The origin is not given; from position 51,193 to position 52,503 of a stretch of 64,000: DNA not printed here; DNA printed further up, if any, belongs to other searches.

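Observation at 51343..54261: VirB4 ATPase split by a single in-frame TAG codon directly followed by ATG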

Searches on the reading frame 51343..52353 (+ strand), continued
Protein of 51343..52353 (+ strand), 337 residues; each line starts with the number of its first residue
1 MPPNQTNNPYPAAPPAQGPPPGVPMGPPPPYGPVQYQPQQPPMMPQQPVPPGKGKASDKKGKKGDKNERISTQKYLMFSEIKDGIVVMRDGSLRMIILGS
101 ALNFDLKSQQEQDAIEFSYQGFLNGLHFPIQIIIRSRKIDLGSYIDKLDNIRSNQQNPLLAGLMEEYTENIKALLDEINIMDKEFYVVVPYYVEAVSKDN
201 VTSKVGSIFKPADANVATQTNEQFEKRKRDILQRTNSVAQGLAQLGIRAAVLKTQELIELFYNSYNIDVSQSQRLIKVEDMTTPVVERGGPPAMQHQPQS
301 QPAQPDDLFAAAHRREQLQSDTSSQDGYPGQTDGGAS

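Call 49: search_protein_families(library=ncbifam, proteins=[P0170, P0190, P0225, P0243, P0254, P0265, P0267, P0228], max_evalue=0.001)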
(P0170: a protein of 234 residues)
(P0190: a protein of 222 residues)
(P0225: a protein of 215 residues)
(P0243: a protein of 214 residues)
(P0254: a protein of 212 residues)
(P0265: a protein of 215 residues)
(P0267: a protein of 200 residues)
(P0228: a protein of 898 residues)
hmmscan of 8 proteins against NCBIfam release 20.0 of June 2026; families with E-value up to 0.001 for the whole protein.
P0170 (234 aa): 5 families
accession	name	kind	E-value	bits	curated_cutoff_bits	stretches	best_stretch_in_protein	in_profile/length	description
NF045975.1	VirB4_plasma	equivalog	9e-13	46.8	590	1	14-138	98-234/894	Mbov_0397 family ICE element conjugal transfer ATPase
NF041427.1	TrsD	subfamily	1.1e-06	28.6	200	1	28-108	23-109/201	TrsD/TraD family conjugative transfer protein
NF045971.1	conju_CD1110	equivalog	1.2e-05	23.8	325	0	29-123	11-104/752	VirB4-like conjugal transfer ATPase, CD1110 family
TIGR00929.1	VirB4_CagE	subfamily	0.00085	17.7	643.1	1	29-190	18-172/792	VirB4 family type IV secretion/conjugal transfer ATPase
NF042935.1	SCO6880_fam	subfamily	0.00094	18.2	60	0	171-221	245-296/477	SCO6880 family protein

P0190 (222 aa): 3 families
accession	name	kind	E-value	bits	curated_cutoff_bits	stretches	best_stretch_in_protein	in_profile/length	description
NF045975.1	VirB4_plasma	equivalog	1.5e-09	36.1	590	1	9-204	95-284/894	Mbov_0397 family ICE element conjugal transfer ATPase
NF041427.1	TrsD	subfamily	8.6e-09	35.5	200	1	8-196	5-200/201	TrsD/TraD family conjugative transfer protein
TIGR00929.1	VirB4_CagE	subfamily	0.00037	18.9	643.1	1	16-190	6-166/792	VirB4 family type IV secretion/conjugal transfer ATPase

P0225 (215 aa): 3 families
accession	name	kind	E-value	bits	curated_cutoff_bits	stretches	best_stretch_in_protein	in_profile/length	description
NF045975.1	VirB4_plasma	equivalog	3.5e-12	44.9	590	1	7-127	101-233/894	Mbov_0397 family ICE element conjugal transfer ATPase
NF041427.1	TrsD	subfamily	3.5e-07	30.3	200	1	10-127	15-142/201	TrsD/TraD family conjugative transfer protein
NF045971.1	conju_CD1110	equivalog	0.00021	19.7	325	1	11-127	2-119/752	VirB4-like conjugal transfer ATPase, CD1110 family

P0243 (214 aa): 4 families
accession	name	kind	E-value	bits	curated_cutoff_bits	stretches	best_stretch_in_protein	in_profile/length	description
NF045975.1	VirB4_plasma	equivalog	2.6e-11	42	590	1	3-197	103-277/894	Mbov_0397 family ICE element conjugal transfer ATPase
NF041427.1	TrsD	subfamily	5.3e-08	32.9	200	1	8-140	19-157/201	TrsD/TraD family conjugative transfer protein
TIGR00929.1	VirB4_CagE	subfamily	5.8e-06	24.8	643.1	1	3-176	7-174/792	VirB4 family type IV secretion/conjugal transfer ATPase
NF045971.1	conju_CD1110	equivalog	0.00039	18.8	325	1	4-159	1-158/752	VirB4-like conjugal transfer ATPase, CD1110 family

P0254 (212 aa): 3 families
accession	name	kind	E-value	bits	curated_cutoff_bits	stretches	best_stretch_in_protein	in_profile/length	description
NF045975.1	VirB4_plasma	equivalog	4.1e-10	38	590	1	3-141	99-248/894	Mbov_0397 family ICE element conjugal transfer ATPase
NF045971.1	conju_CD1110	equivalog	0.00025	19.4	325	0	9-109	2-102/752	VirB4-like conjugal transfer ATPase, CD1110 family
NF041427.1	TrsD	subfamily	0.00076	19.4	200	0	10-125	17-142/201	TrsD/TraD family conjugative transfer protein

P0265 (215 aa): 2 families
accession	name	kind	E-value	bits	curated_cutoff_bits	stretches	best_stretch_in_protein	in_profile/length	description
NF045975.1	VirB4_plasma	equivalog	1.5e-09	36.2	590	1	6-123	104-233/894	Mbov_0397 family ICE element conjugal transfer ATPase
NF041427.1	TrsD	subfamily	1.5e-05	24.9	200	1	16-60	25-69/201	TrsD/TraD family conjugative transfer protein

P0267 (200 aa): 4 families
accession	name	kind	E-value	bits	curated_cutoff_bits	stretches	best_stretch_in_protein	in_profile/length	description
NF045975.1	VirB4_plasma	equivalog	8.7e-12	43.6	590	1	8-121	108-233/894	Mbov_0397 family ICE element conjugal transfer ATPase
NF041427.1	TrsD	subfamily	2.2e-06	27.7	200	1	3-190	14-200/201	TrsD/TraD family conjugative transfer protein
NF045971.1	conju_CD1110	equivalog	2.9e-05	22.5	325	1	5-121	2-119/752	VirB4-like conjugal transfer ATPase, CD1110 family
TIGR00929.1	VirB4_CagE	subfamily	9.6e-05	20.8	643.1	1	3-191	7-188/792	VirB4 family type IV secretion/conjugal transfer ATPase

P0228 (898 aa): 14 families
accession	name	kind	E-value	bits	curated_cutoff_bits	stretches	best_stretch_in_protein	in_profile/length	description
NF045971.1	conju_CD1110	equivalog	2.8e-110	369.8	325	1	315-864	172-728/752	VirB4-like conjugal transfer ATPase, CD1110 family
NF045975.1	VirB4_plasma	equivalog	4.2e-91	306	590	1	3-882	92-893/894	Mbov_0397 family ICE element conjugal transfer ATPase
TIGR02746.1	TraC-F-type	equivalog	2e-51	174.9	567.05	1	395-840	270-720/800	type IV secretion system protein TraC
TIGR00929.1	VirB4_CagE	subfamily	4e-38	131.2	643.1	1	347-853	236-726/792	VirB4 family type IV secretion/conjugal transfer ATPase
TIGR03783.1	Bac_Flav_CT_G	subfamily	2.3e-16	58.9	261.55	1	702-854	600-760/829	TraG family conjugative transposon ATPase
NF010278.0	PRK13721.1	subfamily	8.3e-12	43.8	1177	1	542-836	470-768/874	type IV secretion system protein TraC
NF010473.0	PRK13898.1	equivalog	1.3e-11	43.3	1050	1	435-858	327-738/801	type IV secretion system ATPase VirB4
NF041017.1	DNA_import_CedB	equivalog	7.2e-11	41.4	700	2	735-811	441-522/590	DNA import protein CedB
NF053655.1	CedD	equivalog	2.6e-07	29.7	600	0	555-618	226-285/527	DNA-translocating ATPase CedD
NF052333.1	ATPase_TcpF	exception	3.2e-07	28.6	1100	1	375-596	277-508/813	conjugal transfer ATPase TcpF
NF010427.0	PRK13853.1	equivalog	7.7e-07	27.4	957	0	407-849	279-714/789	type IV secretion system protein VirB4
NF010447.0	PRK13873.1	equivalog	2.5e-06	25.7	1020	1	691-841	565-716/815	conjugal transfer protein TrbE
NF041427.1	TrsD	subfamily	3.1e-05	23.9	200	1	9-137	10-147/201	TrsD/TraD family conjugative transfer protein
NF042935.1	SCO6880_fam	subfamily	0.00027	20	60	0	382-496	363-475/477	SCO6880 family protein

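Call 57: predict_structure(alignment_id=A2)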
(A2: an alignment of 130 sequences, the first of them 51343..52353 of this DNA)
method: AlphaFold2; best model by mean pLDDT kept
length: 337 residues; sequences in the alignment: 130
mean_pLDDT: 79.6   pTM: 0.63
mean pLDDT of the five models: 79.6, 78.8, 77.3, 77.3, 77.1
residues with pLDDT >= 90: 157; 70-90: 59; 50-70: 109; < 50: 12
segments of 3 or more residues with pLDDT < 50: 1-7
pLDDT, mean of each block of 10 residues (from residue 1): 46 65 70 69 71 56 69 88 96 96 95 97 97 93 94 98 98 91 95 71 72 75 97 98 96 95 90 72 55 60 59 58 55 61
secondary structure, 60 per line:
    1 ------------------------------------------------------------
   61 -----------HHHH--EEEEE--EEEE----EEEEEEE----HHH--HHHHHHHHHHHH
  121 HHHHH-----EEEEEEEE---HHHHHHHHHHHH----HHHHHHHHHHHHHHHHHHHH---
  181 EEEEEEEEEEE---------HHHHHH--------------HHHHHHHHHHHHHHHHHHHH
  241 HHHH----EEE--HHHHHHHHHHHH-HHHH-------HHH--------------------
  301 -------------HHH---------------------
elements in order: H72-75 E78-82 E85-88 E93-99 H109-125 E131-138 H142-153 H158-177 E181-191 H201-206 H221-244 E249-251 H254-265 H267-270

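Call 60: fold_search(model_id=the predicted structure, library=pdb)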
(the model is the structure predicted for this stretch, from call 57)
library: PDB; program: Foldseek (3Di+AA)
matches with E <= 10: 390; with E <= 0.001: 8
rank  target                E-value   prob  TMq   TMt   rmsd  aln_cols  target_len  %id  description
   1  8rtb_A                8.9e-05  1.00  0.34  0.17   5.7       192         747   18  Extended inner membrane complex (IMC) protomer structure (TrwM/VirB3-TrwK/VirB4-TrwI/VirB6-TrwG/VirB8-TrwE/VirB10) fro (released 2024-06-19)
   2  8rtd_O                8.9e-05  1.00  0.34  0.16   5.7       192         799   18  Stalk-Arches-IMC structure from the fully-assembled R388 type IV secretion system determined by cryo-EM. (released 2024-06-19)
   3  8rtd_T                8.9e-05  1.00  0.34  0.16   5.7       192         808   18  Stalk-Arches-IMC structure from the fully-assembled R388 type IV secretion system determined by cryo-EM. (released 2024-06-19)
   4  7o41_A                2.5e-04  1.00  0.34  0.17   5.5       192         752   14  Hexameric composite model of the Inner Membrane Complex (IMC) with the Arches from the fully-assembled R388 type IV se (released 2022-06-22)
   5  8rtd_V                4.7e-04  1.00  0.29  0.15   7.4       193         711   13  Stalk-Arches-IMC structure from the fully-assembled R388 type IV secretion system determined by cryo-EM. (released 2024-06-19)
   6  8rtd_P                5.3e-04  1.00  0.30  0.14   6.5       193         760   14  Stalk-Arches-IMC structure from the fully-assembled R388 type IV secretion system determined by cryo-EM. (released 2024-06-19)
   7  8rtd_h                6.1e-04  1.00  0.30  0.23   6.3       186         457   16  Stalk-Arches-IMC structure from the fully-assembled R388 type IV secretion system determined by cryo-EM. (released 2024-06-19)
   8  8rtb_B                7.4e-04  1.00  0.30  0.16   6.5       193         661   14  Extended inner membrane complex (IMC) protomer structure (TrwM/VirB3-TrwK/VirB4-TrwI/VirB6-TrwG/VirB8-TrwE/VirB10) fro (released 2024-06-19)
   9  7o42_A                1.8e-03  1.00  0.38  0.15   5.1       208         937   14  TrwK/VirB4unbound trimer of dimers complex (with Hcp1) from the R388 type IV secretion system determined by cryo-EM. (released 2022-06-22)
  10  7o41_B                3.4e-03  1.00  0.33  0.17   6.9       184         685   15  Hexameric composite model of the Inner Membrane Complex (IMC) with the Arches from the fully-assembled R388 type IV se (released 2022-06-22)
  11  7o42_E                4.1e-03  1.00  0.38  0.15   5.1       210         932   12  TrwK/VirB4unbound trimer of dimers complex (with Hcp1) from the R388 type IV secretion system determined by cryo-EM. (released 2022-06-22)
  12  8rtd_g                4.1e-03  1.00  0.32  0.16   4.1       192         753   14  Stalk-Arches-IMC structure from the fully-assembled R388 type IV secretion system determined by cryo-EM. (released 2024-06-19)
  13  7o43_B                4.4e-03  1.00  0.33  0.15   6.3       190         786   13  TrwK/VirB4unbound dimer complex from R388 type IV secretion system determined by cryo-EM. (released 2022-06-22)
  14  7o43_A                6.5e-03  1.00  0.29  0.14   8.0       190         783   11  TrwK/VirB4unbound dimer complex from R388 type IV secretion system determined by cryo-EM. (released 2022-06-22)
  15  9lqd                  5.0e-02  0.35  0.17  0.33  10.0       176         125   10  Crystal structure of SAM lyase (released 2025-11-26)
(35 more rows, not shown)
